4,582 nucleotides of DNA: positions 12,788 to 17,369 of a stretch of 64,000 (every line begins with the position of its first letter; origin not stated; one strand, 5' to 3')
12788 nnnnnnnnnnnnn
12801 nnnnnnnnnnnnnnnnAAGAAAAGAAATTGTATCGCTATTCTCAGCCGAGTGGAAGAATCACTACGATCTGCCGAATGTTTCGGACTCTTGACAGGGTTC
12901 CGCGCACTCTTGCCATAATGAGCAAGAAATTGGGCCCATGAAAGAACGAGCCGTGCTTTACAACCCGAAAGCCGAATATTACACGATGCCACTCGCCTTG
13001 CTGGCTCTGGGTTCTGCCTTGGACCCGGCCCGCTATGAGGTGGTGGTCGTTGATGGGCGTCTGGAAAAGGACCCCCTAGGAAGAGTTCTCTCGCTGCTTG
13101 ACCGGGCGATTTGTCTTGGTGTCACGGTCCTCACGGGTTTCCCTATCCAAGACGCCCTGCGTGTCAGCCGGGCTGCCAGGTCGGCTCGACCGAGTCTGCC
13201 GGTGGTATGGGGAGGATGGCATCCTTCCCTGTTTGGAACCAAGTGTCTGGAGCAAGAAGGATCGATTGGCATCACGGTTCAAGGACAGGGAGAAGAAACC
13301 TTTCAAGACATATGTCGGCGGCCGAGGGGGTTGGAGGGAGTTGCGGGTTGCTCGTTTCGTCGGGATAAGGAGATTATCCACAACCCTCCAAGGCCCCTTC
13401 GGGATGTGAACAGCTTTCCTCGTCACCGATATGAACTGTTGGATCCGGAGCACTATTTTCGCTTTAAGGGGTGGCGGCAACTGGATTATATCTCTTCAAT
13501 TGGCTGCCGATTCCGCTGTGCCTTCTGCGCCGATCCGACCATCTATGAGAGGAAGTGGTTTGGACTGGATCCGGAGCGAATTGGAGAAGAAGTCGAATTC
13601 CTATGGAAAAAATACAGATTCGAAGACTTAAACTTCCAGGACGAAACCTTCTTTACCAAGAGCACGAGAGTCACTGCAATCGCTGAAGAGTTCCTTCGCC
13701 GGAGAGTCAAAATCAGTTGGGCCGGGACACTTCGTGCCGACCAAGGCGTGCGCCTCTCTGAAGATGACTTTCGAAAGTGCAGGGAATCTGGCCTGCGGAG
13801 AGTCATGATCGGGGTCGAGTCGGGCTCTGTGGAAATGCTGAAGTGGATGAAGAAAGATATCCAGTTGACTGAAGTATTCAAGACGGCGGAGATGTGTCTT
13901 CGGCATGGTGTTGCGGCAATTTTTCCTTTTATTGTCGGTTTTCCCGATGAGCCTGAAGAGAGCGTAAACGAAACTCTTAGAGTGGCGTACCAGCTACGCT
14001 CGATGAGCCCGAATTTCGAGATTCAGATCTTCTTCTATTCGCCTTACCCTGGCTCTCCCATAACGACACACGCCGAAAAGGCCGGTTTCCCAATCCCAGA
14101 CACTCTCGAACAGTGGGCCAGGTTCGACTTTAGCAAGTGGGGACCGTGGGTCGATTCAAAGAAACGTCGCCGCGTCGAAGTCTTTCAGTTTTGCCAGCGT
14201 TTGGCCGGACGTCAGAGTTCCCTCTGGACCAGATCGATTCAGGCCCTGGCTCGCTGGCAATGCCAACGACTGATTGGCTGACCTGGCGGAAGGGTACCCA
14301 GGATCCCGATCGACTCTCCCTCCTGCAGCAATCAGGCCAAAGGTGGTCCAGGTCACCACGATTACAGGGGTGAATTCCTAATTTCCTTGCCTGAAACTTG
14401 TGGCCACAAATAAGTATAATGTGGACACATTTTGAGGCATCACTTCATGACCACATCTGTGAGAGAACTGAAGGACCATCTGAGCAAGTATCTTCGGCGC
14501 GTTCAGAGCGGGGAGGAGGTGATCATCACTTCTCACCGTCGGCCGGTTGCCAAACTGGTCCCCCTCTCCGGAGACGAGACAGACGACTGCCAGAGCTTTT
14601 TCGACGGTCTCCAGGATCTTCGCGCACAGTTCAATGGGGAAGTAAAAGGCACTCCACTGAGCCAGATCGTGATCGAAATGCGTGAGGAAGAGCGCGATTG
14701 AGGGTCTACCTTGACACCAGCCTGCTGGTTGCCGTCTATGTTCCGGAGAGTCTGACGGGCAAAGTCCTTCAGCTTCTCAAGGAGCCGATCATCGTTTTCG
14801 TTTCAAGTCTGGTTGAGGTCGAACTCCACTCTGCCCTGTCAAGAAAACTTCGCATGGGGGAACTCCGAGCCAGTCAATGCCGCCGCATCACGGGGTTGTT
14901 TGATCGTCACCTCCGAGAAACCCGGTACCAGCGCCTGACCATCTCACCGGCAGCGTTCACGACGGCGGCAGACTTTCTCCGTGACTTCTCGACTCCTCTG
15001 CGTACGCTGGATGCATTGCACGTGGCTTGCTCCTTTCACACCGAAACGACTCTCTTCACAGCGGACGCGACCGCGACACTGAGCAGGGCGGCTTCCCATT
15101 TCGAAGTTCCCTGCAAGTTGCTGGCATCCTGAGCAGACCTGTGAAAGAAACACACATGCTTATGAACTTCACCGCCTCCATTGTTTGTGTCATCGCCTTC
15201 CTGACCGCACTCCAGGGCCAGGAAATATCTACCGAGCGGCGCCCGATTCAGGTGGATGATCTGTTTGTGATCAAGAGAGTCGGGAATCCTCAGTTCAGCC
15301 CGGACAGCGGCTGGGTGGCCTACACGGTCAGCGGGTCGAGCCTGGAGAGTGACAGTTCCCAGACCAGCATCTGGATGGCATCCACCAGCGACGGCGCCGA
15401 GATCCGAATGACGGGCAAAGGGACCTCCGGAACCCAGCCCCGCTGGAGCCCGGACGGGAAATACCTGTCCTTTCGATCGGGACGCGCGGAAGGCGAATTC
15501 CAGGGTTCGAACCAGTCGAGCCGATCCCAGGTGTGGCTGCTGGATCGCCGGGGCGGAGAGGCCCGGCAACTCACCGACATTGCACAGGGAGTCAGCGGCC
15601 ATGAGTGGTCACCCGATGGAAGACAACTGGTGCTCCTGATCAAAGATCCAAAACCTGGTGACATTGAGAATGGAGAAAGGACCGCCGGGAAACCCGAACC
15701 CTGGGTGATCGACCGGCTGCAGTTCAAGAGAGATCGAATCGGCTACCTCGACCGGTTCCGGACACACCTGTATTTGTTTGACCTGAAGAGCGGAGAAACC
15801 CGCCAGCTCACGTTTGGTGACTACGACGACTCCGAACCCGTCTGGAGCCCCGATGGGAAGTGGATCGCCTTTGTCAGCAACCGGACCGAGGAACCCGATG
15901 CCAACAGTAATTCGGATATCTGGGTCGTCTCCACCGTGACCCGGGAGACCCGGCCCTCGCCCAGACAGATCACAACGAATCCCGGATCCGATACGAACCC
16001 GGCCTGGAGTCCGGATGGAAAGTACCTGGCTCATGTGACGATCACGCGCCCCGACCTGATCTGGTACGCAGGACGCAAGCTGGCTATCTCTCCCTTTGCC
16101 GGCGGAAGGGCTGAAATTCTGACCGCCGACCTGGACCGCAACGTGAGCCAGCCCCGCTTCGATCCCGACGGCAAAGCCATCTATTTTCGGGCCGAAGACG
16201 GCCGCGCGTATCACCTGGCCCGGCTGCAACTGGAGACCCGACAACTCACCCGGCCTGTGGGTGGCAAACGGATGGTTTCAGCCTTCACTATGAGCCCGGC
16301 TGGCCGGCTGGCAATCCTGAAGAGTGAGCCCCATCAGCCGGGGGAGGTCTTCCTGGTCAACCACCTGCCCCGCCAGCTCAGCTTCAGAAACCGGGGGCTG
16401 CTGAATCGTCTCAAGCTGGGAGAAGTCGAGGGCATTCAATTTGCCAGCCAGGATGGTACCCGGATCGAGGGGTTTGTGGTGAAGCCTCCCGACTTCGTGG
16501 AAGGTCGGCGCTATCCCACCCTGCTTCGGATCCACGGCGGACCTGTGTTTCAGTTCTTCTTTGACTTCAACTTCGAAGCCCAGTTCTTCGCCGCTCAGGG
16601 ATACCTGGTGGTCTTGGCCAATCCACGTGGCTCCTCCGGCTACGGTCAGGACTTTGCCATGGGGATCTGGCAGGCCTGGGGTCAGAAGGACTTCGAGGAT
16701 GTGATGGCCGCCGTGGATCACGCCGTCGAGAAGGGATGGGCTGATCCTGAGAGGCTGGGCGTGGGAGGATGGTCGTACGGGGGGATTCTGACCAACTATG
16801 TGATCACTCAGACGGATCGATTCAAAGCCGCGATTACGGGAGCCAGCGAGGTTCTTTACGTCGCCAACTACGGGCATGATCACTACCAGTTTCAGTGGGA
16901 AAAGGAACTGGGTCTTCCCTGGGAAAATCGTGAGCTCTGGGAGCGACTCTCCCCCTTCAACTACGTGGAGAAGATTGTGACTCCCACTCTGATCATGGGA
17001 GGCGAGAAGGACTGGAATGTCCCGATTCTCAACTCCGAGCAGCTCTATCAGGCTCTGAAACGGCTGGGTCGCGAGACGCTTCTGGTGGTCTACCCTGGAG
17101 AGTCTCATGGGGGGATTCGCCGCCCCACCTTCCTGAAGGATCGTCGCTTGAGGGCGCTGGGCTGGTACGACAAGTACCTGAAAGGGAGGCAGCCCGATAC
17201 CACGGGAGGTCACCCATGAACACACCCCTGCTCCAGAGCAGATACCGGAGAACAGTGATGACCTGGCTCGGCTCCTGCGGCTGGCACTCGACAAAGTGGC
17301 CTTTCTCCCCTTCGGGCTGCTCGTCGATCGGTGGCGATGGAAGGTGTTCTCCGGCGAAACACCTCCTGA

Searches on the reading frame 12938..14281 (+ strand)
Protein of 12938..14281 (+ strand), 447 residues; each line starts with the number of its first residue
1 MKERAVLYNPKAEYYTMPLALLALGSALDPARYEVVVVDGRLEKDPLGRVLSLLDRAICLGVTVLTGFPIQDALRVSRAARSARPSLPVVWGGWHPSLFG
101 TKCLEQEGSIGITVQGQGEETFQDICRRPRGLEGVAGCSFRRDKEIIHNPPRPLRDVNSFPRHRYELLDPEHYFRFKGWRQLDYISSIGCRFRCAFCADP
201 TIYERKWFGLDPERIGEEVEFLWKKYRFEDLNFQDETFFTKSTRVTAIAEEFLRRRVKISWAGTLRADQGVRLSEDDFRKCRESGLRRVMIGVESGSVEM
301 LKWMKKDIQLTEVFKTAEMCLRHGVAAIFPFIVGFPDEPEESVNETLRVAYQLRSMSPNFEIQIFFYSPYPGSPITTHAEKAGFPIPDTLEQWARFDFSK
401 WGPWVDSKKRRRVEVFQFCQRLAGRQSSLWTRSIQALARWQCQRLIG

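Call 9: search_protein_families(library=pfam, proteins=[window:12938-14281:+], max_evalue=0.01)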
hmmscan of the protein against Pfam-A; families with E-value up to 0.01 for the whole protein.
window:12938-14281:+ (447 aa): 2 families
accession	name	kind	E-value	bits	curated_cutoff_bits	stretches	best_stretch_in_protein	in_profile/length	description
PF04055.27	Radical_SAM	-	6e-19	69.3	29.5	1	185-348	2-164/166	Radical SAM superfamily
PF02310.24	B12-binding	-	5.7e-11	42.7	32.1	1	11-124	7-119/121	B12 binding domain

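Call 35: search_protein_families(library=ncbifam, proteins=[window:12938-14281:+], max_evalue=0.01)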
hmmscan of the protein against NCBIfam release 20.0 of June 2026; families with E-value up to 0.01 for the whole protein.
window:12938-14281:+ (447 aa): 24 families
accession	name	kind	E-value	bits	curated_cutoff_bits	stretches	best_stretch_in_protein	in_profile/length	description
TIGR03471.1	HpnJ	equivalog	3.5e-33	115.2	577.6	1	72-384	83-392/472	hopanoid biosynthesis associated radical SAM protein HpnJ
TIGR02026.1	BchE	equivalog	3.8e-32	111.8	481.35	1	18-377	22-385/497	magnesium-protoporphyrin IX monomethyl ester anaerobic oxidative cyclase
TIGR04385.1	B12_rSAM_cofa1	equivalog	1.6e-29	103.4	450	1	78-354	91-365/438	B12 lower ligand biosynthesis radical SAM protein BzaD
NF050148.1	rSAM_ApyD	equivalog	2.7e-29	102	750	1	59-378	77-392/645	RiPP biosynthesis radical SAM protein ApyD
TIGR04072.2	rSAM_ladder_B12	equivalog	4.9e-25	88.1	360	1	86-356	98-352/443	lipid biosynthesis B12-binding/radical SAM protein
TIGR04479.1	bcpD_PhpK_rSAM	subfamily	7.4e-22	77.4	600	1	132-381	197-433/504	PhpK family radical SAM P-methyltransferase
TIGR04367.1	HpnR_B12_rSAM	equivalog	2.9e-21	75.6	650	1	17-375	21-369/490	hopanoid C-3 methylase HpnR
TIGR04013.1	B12_SAM_MJ_1487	hypoth_equivalog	7.1e-19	67.9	251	2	287-379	267-357/382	TIGR04013 family B12-binding domain/radical SAM domain-containing protein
NF038361.1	rSAM_Sden_1168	equivalog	8.8e-18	64.1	575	1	61-378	145-472/560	Sden_1168 family B12-binding radical SAM P-methyltransferase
TIGR03975.1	rSAM_ocin_1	subfamily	3.2e-15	55.6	281.85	1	73-370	144-450/606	RiPP maturation radical SAM C-methyltransferase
TIGR04014.1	B12_SAM_MJ_0865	equivalog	3.6e-14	52.4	360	1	112-353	92-336/434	methyl-coenzyme M reductase glutamine C-methyltransferase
NF033070.1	rSAM_AprD4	equivalog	3.5e-13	49.2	500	1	186-384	201-395/456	AprD4 family radical SAM diol-dehydratase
NF033712.0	B12_rSAM_KedN5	subfamily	7.1e-09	34.4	700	1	66-232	71-245/624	KedN5 family methylcobalamin-dependent radical SAM C-methyltransferase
NF040542.1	rSAM_RCCLKC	equivalog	1.3e-08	34.5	450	1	188-332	187-329/423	arsinothricin biosynthesis radical SAM protein ArsL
TIGR00089.1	TIGR00089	subfamily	8.4e-08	31.4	251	1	188-378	147-339/429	MiaB/RimO family radical SAM methylthiotransferase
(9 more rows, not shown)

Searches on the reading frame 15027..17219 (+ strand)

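Call 9: search_protein_families(library=pfam, proteins=[window:15027-17219:+], max_evalue=0.01)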
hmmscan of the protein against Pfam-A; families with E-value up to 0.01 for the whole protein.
window:15027-17219:+ (730 aa): 13 families
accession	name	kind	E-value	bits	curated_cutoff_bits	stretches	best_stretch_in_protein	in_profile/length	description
PF00326.27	Peptidase_S9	-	7.7e-54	182.8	22.6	1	513-720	2-212/213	Prolyl oligopeptidase family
PF07676.18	PD40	-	1.5e-30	104.9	20.9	3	259-300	2-38/38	WD40-like Beta Propeller Repeat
PF02129.25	Peptidase_S15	-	2.5e-15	57.3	23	2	476-608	1-129/262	X-Pro dipeptidyl-peptidase (S15 family)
PF00930.27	DPPIV_N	-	2.2e-08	33.7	22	1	243-285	20-62/354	Dipeptidyl peptidase IV (DPP IV) N-terminal region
PF20434.5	BD-FAE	-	3.1e-07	30.6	26.8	1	625-677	162-215/215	BD-FAE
PF01738.24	DLH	-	3.8e-07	30.3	21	1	521-695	37-187/217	Dienelactone hydrolase family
PF25174.1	Beta-prop_THOC3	-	5.9e-07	29.2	305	0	313-427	83-184/272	THOC3 beta-propeller domain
PF07859.19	Abhydrolase_3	-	7e-06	26.4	25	1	556-695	49-207/210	alpha/beta hydrolase fold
PF12146.15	Hydrolase_4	-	2.5e-05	24.1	27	0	647-694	187-232/239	Serine aminopeptidase, S33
PF05448.18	AXE1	-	3.4e-05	23.2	21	1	467-603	56-204/321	Acetyl xylan esterase (AXE1)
PF00561.26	Abhydrolase_1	-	0.0029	17.8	25.8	0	623-693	185-237/245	alpha/beta hydrolase fold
PF03959.19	FSH1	-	0.0036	17.5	21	1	555-680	84-189/211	Serine hydrolase (FSH1)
PF12740.14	PETase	-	0.0098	15.8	28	0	570-604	120-154/263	PET hydrolase-like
